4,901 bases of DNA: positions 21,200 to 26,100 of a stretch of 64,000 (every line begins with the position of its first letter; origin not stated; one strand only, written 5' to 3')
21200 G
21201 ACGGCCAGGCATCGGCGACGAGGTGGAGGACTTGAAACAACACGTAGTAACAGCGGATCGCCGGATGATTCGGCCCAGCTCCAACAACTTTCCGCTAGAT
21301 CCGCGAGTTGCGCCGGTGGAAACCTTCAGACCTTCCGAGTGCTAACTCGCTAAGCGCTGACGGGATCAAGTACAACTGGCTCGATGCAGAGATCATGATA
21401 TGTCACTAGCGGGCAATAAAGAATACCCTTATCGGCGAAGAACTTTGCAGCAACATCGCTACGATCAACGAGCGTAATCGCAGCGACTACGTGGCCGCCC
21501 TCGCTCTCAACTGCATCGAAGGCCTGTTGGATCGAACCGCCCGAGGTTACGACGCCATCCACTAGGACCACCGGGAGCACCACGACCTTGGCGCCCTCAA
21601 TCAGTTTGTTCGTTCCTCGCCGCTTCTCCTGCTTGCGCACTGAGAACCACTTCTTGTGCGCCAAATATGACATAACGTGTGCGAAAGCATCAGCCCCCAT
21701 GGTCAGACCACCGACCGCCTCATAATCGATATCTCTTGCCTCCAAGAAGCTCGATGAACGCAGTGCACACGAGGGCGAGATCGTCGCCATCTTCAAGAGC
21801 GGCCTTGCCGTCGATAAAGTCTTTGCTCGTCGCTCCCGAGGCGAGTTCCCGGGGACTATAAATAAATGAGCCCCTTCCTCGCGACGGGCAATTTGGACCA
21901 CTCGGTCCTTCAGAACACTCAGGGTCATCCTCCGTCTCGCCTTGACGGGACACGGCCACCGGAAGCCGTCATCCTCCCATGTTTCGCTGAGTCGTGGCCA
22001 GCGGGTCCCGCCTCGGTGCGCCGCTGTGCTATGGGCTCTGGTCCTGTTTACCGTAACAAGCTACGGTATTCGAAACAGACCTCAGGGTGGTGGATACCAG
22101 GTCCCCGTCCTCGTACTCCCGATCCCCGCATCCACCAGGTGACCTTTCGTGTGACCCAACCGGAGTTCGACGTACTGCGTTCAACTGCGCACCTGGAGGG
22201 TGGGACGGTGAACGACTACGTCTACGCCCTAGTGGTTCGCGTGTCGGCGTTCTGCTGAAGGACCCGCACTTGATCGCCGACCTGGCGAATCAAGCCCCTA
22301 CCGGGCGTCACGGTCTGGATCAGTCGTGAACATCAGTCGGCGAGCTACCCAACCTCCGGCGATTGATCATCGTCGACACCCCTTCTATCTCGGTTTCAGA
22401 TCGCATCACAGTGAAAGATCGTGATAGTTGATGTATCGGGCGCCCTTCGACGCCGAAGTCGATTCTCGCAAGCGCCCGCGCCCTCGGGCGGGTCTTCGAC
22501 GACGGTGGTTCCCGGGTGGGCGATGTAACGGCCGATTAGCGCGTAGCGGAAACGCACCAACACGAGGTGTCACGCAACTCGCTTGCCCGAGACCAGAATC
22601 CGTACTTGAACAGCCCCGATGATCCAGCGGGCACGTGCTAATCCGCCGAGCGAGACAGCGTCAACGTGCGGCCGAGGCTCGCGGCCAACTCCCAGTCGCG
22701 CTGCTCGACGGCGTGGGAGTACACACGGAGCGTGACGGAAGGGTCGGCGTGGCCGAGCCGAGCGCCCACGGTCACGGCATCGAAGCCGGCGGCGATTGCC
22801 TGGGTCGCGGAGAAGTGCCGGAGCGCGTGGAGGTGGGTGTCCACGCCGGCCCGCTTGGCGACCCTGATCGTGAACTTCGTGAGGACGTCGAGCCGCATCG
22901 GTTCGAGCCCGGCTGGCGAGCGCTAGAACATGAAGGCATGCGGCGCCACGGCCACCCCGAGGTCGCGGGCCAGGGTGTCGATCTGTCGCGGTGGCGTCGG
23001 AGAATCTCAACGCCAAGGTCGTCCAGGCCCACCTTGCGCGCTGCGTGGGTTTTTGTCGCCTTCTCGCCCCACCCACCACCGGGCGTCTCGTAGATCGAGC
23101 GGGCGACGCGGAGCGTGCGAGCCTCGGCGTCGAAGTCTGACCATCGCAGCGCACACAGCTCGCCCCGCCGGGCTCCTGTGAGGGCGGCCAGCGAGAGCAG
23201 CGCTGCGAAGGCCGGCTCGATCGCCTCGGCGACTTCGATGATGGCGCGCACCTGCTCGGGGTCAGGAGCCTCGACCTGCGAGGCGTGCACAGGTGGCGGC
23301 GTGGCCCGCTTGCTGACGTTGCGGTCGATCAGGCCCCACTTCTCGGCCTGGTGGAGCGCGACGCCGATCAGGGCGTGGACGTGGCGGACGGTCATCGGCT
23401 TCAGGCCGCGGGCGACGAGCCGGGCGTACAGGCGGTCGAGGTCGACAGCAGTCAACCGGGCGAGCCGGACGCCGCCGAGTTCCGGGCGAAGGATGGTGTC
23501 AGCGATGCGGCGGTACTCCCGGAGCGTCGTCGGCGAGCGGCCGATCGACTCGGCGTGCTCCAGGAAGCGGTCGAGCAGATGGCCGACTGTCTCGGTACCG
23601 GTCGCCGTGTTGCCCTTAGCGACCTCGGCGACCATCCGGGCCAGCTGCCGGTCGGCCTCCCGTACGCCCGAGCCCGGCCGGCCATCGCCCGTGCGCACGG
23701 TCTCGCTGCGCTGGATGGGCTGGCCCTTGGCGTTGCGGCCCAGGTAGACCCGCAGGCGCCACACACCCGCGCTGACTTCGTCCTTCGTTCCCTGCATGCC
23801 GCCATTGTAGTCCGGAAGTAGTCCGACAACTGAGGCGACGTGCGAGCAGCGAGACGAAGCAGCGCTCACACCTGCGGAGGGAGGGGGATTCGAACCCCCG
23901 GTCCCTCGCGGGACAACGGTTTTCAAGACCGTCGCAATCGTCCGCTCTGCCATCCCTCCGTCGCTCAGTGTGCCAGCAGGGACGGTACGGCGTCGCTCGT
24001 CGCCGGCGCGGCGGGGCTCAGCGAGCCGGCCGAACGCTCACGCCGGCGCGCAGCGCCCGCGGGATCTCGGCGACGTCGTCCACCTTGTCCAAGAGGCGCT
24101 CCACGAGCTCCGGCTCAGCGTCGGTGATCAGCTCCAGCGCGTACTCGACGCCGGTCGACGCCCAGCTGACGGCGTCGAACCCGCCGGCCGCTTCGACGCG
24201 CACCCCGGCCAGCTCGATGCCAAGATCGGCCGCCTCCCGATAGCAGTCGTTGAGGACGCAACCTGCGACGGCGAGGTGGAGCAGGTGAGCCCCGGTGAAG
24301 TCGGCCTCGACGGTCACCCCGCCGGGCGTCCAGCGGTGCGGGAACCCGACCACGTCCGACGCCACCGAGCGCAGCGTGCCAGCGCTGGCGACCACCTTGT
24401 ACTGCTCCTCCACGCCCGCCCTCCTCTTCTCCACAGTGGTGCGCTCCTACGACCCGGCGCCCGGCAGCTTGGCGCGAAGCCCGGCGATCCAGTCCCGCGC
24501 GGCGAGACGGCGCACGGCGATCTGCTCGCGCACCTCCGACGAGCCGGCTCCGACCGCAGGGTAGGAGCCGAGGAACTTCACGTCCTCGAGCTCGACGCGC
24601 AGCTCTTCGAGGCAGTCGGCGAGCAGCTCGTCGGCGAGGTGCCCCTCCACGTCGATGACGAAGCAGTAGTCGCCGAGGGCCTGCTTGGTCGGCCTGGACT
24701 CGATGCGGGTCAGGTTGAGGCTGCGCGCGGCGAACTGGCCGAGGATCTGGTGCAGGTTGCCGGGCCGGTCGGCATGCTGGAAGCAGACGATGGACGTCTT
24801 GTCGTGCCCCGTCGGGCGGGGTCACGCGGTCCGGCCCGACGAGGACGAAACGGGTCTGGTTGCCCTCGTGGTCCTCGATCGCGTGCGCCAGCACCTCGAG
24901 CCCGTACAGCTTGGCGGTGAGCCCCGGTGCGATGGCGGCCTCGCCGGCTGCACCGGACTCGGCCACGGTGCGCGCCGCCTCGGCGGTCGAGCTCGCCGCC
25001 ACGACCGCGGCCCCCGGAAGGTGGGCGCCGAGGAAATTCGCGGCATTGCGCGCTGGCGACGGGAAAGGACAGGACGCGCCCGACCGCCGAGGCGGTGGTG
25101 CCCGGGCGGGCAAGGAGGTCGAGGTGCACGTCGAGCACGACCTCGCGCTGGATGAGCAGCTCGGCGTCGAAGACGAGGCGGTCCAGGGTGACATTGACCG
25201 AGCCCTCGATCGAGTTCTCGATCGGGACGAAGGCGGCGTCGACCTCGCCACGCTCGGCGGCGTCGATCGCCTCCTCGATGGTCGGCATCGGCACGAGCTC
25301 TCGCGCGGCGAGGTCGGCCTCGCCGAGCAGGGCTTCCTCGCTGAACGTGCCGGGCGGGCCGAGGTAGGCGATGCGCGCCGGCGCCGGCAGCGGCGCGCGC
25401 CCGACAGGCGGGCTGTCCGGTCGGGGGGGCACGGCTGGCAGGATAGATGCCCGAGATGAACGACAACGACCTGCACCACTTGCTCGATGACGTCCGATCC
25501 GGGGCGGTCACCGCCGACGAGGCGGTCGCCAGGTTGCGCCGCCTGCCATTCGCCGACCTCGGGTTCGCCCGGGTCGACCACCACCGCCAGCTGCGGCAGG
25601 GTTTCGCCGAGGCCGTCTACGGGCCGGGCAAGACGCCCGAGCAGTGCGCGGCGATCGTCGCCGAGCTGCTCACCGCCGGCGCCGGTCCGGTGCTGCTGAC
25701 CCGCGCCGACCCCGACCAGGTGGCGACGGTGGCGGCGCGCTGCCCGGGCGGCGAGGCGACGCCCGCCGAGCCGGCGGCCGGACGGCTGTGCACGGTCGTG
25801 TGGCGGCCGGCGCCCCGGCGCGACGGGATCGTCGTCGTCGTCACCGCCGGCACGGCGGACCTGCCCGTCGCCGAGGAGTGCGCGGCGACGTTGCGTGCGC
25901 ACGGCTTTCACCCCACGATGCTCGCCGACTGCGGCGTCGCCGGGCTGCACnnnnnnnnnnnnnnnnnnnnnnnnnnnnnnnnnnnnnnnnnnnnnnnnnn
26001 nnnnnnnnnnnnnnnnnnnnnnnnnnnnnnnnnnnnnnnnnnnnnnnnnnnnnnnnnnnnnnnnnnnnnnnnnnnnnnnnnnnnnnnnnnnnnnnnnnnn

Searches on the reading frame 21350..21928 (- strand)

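Call 47: search_protein_families(library=pfam, proteins=[window:21350-21928:-], max_evalue=0.01)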
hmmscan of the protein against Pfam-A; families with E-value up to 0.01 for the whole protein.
window:21350-21928:- (192 aa): 1 family
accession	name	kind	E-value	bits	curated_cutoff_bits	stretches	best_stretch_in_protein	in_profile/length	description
PF00156.33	Pribosyltran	-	7.6e-05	22.5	26.3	1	119-157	89-127/158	Phosphoribosyl transferase domain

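Call 78: search_protein_families(library=padloc, proteins=[window:21350-21928:-], max_evalue=0.001)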
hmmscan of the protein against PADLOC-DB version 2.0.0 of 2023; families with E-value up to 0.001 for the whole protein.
window:21350-21928:- (192 aa): 0 families

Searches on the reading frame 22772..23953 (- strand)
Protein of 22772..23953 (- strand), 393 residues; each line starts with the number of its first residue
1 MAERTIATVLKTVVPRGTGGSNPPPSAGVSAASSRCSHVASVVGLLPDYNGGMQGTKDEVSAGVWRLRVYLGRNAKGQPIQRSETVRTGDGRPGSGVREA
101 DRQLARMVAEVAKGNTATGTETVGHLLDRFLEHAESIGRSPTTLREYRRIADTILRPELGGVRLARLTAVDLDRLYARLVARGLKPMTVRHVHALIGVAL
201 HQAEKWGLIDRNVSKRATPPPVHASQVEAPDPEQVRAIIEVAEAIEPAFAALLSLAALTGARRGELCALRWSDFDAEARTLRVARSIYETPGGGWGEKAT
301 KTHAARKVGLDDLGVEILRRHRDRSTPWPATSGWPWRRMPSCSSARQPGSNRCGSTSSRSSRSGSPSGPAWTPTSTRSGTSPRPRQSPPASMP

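Call 47: search_protein_families(library=pfam, proteins=[window:22772-23953:-], max_evalue=0.01)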
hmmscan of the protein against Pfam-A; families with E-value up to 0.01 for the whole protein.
window:22772-23953:- (393 aa): 2 families
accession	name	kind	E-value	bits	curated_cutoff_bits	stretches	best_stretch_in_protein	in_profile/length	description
PF00589.27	Phage_integrase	-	4.3e-07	30.3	27.1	1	232-320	5-81/172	Phage integrase family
PF14659.12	Phage_int_SAM_3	-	0.0026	18.4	22.6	1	122-179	1-57/58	Phage integrase, N-terminal SAM-like domain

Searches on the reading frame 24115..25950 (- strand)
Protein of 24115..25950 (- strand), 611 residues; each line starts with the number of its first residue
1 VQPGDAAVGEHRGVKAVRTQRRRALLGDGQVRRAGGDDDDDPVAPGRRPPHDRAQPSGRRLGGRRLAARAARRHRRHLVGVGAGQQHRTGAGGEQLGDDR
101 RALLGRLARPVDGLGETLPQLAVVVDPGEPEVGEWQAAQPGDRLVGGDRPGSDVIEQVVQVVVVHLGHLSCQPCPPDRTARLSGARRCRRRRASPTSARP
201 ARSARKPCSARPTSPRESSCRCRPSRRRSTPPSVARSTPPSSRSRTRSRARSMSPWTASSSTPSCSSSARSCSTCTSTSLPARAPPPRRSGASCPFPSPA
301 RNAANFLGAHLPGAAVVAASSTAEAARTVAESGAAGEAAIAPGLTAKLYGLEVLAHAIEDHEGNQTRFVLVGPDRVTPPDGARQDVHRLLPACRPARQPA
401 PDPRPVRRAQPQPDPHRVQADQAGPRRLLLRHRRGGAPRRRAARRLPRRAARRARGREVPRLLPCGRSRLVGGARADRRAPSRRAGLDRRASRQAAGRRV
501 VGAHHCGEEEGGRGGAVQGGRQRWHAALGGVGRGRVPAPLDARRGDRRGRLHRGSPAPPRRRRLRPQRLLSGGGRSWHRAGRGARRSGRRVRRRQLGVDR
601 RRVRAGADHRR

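Call 29: search_protein_families(library=pfam, proteins=[window:24115-25950:-], max_evalue=0.01)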
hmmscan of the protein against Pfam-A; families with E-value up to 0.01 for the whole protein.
window:24115-25950:- (611 aa): 1 family
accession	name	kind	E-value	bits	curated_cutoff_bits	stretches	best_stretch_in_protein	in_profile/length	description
PF00800.23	PDT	-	1.4e-18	67.8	25.2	1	297-373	102-178/181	Prephenate dehydratase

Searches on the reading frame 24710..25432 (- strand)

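Call 47: search_protein_families(library=pfam, proteins=[window:24710-25432:-], max_evalue=0.01)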
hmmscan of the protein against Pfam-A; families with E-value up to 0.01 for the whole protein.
window:24710-25432:- (240 aa): 1 family
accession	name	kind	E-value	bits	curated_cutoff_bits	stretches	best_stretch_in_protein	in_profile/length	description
PF00800.23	PDT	-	9.4e-32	110.7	25.2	1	21-133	1-111/181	Prephenate dehydratase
